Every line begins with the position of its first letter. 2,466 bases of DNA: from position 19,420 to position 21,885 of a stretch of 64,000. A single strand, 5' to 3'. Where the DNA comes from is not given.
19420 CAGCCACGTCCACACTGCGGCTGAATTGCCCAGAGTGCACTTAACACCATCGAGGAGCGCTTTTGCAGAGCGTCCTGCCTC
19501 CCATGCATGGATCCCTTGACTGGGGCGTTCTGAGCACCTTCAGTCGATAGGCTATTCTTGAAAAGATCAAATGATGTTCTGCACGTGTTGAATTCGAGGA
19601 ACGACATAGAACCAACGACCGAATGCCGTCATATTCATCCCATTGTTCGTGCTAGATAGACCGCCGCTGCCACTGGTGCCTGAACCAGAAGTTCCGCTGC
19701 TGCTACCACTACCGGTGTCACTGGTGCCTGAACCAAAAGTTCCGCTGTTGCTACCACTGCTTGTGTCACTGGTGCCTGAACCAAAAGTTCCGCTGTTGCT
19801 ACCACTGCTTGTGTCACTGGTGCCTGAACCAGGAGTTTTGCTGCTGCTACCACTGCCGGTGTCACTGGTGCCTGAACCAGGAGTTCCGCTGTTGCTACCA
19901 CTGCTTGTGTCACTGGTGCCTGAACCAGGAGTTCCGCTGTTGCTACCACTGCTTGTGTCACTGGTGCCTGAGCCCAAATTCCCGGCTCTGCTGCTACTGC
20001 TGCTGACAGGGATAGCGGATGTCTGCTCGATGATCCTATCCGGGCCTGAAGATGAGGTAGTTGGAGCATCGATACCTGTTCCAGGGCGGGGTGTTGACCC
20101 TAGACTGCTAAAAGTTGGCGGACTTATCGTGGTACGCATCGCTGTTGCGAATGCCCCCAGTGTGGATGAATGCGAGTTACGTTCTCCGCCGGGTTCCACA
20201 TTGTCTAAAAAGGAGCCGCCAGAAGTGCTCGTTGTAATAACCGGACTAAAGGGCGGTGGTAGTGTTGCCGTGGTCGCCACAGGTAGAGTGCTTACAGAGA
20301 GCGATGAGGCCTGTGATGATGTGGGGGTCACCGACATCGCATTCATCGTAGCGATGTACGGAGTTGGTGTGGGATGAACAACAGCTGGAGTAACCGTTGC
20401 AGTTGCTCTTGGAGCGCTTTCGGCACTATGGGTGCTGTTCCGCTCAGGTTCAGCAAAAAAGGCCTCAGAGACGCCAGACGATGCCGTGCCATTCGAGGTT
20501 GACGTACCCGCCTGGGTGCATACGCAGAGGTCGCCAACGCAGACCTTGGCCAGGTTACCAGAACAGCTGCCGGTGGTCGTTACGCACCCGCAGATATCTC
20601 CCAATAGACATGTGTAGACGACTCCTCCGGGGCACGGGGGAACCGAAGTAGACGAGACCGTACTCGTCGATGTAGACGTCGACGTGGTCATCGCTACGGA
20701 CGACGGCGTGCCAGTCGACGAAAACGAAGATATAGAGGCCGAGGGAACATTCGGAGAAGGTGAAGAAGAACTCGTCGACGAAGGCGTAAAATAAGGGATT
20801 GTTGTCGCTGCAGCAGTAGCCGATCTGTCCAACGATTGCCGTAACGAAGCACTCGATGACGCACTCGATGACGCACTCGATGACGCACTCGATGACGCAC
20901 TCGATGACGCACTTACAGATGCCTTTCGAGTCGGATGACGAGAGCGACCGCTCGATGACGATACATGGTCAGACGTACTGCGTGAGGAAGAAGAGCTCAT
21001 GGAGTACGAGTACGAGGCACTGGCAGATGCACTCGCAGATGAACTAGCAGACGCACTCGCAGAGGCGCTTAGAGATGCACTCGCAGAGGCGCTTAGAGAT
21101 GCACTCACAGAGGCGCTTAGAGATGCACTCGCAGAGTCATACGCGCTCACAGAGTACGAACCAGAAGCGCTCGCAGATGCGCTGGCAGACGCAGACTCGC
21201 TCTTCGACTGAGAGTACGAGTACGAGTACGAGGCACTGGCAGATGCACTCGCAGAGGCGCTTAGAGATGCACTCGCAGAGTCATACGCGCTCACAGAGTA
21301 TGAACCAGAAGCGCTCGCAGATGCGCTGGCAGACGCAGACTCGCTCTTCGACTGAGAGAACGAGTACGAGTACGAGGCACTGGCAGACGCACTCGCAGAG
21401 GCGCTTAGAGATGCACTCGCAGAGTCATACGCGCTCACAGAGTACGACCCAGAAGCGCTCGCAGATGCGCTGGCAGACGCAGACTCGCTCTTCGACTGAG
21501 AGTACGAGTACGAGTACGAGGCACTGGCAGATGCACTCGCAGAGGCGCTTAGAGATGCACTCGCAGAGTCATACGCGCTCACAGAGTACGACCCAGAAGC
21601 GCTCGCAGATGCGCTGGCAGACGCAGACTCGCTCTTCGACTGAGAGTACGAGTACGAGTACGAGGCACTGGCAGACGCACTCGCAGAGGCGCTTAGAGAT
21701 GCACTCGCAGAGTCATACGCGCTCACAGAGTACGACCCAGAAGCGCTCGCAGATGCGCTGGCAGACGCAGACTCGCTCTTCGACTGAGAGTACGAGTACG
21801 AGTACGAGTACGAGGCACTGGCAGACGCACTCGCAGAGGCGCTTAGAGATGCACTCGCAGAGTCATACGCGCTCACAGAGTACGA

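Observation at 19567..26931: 2454-aa secreted Ser/Ala protein built on a 5-kb in-frame minisatellite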

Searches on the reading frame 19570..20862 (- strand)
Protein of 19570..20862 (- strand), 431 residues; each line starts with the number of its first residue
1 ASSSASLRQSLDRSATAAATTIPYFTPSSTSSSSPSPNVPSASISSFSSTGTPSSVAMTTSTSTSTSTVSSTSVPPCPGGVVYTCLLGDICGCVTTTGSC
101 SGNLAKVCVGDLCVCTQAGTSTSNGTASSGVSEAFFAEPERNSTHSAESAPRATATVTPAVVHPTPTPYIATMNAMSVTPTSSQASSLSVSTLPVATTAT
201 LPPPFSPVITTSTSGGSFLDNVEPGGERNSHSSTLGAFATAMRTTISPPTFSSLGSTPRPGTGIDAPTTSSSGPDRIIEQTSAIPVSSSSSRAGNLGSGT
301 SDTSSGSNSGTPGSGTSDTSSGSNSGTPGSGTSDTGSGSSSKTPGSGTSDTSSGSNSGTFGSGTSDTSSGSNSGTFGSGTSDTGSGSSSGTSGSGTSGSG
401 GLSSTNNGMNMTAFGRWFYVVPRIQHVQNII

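Call 7: search_protein_families(library=pfam, proteins=[window:19570-20862:-], max_evalue=0.01)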
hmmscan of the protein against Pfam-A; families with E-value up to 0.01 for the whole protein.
window:19570-20862:- (431 aa): 0 families

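Call 24: find_homologous_proteins(query=window:19570-20862:-, max_evalue=0.01)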
Query window:19570-20862:- (431 aa): 1 proteins with E <= 0.01 among 8000 candidates.
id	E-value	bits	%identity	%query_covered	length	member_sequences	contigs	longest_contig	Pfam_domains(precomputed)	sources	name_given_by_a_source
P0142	9.8e-216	734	100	87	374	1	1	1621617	-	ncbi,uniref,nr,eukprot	ncbi:hypothetical protein CYME_CMT009C [Cyanidioschyzon merolae strain 10D]|uniref:Uncharacterized p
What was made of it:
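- The reference annotation calls only 374 aa (call 24).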

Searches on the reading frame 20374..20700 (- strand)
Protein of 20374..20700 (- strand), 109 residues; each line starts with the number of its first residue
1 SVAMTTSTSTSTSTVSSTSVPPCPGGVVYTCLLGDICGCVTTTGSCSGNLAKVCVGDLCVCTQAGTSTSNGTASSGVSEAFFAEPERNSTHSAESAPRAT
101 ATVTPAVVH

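Call 52: search_protein_families(library=pfam, proteins=[window:20374-20700:-], max_evalue=1)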
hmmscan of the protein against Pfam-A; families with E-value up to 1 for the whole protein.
window:20374-20700:- (109 aa): 1 family
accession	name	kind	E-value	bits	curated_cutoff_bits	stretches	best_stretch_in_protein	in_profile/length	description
PF10907.13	DUF2749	-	0.18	12.3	25.5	1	53-98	26-71/72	Protein of unknown function (DUF2749)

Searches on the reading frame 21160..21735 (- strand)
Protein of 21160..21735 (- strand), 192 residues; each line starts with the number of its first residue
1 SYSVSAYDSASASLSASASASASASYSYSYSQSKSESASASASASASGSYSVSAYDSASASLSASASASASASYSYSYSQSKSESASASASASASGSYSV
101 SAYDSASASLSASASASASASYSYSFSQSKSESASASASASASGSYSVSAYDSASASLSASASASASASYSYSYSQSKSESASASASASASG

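Call 76: predict_structure(protein=window:21160-21735:-)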
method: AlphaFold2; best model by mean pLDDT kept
length: 192 residues; sequences in the alignment: 1
mean_pLDDT: 79.0   pTM: 0.77
mean pLDDT of the five models: 79.0, 77.8, 73.8, 28.6, 24.7
residues with pLDDT >= 90: 15; 70-90: 131; 50-70: 46; < 50: 0
segments of 3 or more residues with pLDDT < 50: none
pLDDT, mean of each block of 10 residues (from residue 1): 82 84 76 60 86 86 87 72 69 87 87 88 66 76 86 86 86 59 80 74
secondary structure, 60 per line:
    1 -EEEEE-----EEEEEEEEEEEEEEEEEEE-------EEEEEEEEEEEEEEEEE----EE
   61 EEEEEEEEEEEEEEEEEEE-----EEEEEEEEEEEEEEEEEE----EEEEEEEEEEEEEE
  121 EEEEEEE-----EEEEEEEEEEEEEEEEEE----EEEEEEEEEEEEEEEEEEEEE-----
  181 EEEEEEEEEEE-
elements in order: E2-6 E12-30 E38-54 E59-79 E85-102 E107-127 E133-150 E155-175 E181-191
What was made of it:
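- AF2 single sequence gave pLDDT 79 and pTM 0.77, with 3 of 5 models agreeing (call 76).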

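Call 79: fold_search(model_id=the predicted structure, library=pdb)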
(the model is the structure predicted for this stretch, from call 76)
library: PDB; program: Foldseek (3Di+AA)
matches with E <= 10: 44; with E <= 0.001: 0
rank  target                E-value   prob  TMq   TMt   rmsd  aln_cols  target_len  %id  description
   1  9u4u_A                5.4e-03  0.07  0.12  0.14  19.9       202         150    7  Structure of the functional amyloid FapC from Pseudomonas sp.UK4 (released 2025-08-06)
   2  2zu0_A                4.5e-01  0.01  0.11  0.06  22.7       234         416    6  Crystal structure of SufC-SufD complex involved in the iron-sulfur cluster biosynthesis (released 2009-03-10)
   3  6n2b_A                4.7e-01  0.00  0.06  0.05  25.2       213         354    6  The Crystal Structure of Caldicellulosiruptor kristjanssonii Tapirin C-terminal domain (released 2018-12-19)
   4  5awg_B                5.7e-01  0.01  0.12  0.09  24.8       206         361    7  Crystal structure of Hg-bound SufB-SufC-SufD complex from Escherichia coli (released 2015-11-11)
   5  5awg_F                1.3e+00  0.01  0.13  0.08  24.3       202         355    7  Crystal structure of Hg-bound SufB-SufC-SufD complex from Escherichia coli (released 2015-11-11)
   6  1vh4_B                1.4e+00  0.01  0.13  0.07  25.0       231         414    6  Crystal structure of a stabilizer of iron transporter (released 2003-12-30)
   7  6n2b_B                1.4e+00  0.00  0.08  0.06  24.4       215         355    6  The Crystal Structure of Caldicellulosiruptor kristjanssonii Tapirin C-terminal domain (released 2018-12-19)
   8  5awf_B                1.6e+00  0.01  0.13  0.08  22.8       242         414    6  Crystal structure of SufB-SufC-SufD complex from Escherichia coli (released 2015-11-11)
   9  3uyv_A                1.9e+00  0.01  0.08  0.07  22.6       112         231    9  Crystal structure of a glycosylated ice-binding protein (LeIBP) from Arctic yeast (released 2012-02-29)
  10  4nuh                  1.9e+00  0.01  0.08  0.07  22.4       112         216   10  Crystal structure of mLeIBP, a capping head region swapped mutant of ice-binding protein (released 2014-04-16)
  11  3jqy_B                1.9e+00  0.00  0.07  0.06  22.5       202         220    6  Crystal Structure of the polySia specific acetyltransferase NeuO (released 2010-08-18)
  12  5awf_A                2.5e+00  0.01  0.13  0.08  25.4       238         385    8  Crystal structure of SufB-SufC-SufD complex from Escherichia coli (released 2015-11-11)
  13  4dn7_A                2.5e+00  0.01  0.10  0.06  26.1       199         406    6  CRYSTAL STRUCTURE OF putative ABC transporter, ATP-binding protein from Methanosarcina mazei Go1 (released 2012-02-22)
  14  3uyu_A                2.5e+00  0.00  0.08  0.07  23.4       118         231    9  Structural basis for the antifreeze activity of an ice-binding protein (LeIBP) from Arctic yeast (released 2012-02-15)
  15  1rwr                  2.5e+00  0.00  0.07  0.05  25.4       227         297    9  Crystal structure of filamentous hemagglutinin secretion domain (released 2004-04-13)
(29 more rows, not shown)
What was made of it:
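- Two of five models failed, Foldseek found nothing significant (call 79), and AF2 is known to over-predict solenoids for repeats.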

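Call 87: search_protein_families(library=pfam, proteins=[window:21160-21735:-], max_evalue=1)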
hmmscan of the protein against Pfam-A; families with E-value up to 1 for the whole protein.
window:21160-21735:- (192 aa): 2 families
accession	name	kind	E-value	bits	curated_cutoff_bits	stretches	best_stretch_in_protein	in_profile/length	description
PF00379.29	Chitin_bind_4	-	0.012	16.4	25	0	23-54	5-39/66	Insect cuticle protein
PF13620.12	CarboxypepD_reg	-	0.035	14.9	32.3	0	131-171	25-65/82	Carboxypeptidase regulatory-like domain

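Call 88: search_solved_structures(query=window:21160-21735:-, max_evalue=1)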
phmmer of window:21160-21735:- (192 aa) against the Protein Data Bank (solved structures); distinct sequences matched with E-value up to 1: 3.
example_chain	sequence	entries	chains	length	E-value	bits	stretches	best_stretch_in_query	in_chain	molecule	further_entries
7v05_X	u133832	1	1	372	0.13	15.7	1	42-161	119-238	Circumsporozoite protein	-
8ek1_P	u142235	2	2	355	0.21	15.1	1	37-158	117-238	Circumsporozoite protein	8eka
9ygf_G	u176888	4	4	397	0.31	14.5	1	37-158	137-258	Circumsporozoite protein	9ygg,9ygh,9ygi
